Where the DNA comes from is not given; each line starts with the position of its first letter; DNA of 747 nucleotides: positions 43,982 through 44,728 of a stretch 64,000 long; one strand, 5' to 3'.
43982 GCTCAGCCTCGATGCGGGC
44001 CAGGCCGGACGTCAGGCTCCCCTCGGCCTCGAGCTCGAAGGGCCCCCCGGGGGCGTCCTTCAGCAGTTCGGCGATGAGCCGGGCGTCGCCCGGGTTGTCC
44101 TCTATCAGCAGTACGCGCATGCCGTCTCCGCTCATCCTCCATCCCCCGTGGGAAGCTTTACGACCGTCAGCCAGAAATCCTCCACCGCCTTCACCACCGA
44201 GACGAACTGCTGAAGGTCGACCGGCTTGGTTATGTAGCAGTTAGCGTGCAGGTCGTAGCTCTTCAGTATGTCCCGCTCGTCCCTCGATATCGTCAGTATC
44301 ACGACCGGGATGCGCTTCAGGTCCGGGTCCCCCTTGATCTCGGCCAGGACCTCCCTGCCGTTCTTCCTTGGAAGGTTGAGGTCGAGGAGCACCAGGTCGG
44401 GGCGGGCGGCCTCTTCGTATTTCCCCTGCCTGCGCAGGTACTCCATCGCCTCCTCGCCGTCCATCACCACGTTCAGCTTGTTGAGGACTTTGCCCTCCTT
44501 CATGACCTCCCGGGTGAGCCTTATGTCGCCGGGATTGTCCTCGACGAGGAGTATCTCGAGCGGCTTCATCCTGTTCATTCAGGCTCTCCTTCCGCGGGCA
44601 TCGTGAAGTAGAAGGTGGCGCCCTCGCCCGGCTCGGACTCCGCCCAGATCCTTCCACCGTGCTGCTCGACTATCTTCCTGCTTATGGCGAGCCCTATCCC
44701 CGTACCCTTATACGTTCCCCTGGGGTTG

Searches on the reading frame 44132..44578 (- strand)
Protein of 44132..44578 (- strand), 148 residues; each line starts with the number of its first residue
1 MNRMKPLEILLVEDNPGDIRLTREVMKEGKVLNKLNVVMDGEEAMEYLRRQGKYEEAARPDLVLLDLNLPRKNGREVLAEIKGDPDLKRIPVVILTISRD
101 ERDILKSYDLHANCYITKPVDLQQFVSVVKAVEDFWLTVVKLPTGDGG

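Call 23: search_protein_families(library=pfam, proteins=[window:44132-44578:-], max_evalue=0.01)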
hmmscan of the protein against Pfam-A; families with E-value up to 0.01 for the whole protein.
window:44132-44578:- (148 aa): 1 family
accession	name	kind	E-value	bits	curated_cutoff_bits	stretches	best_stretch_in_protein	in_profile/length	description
PF00072.30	Response_reg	-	5.6e-20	72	30.2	1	9-129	1-110/111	Response regulator receiver domain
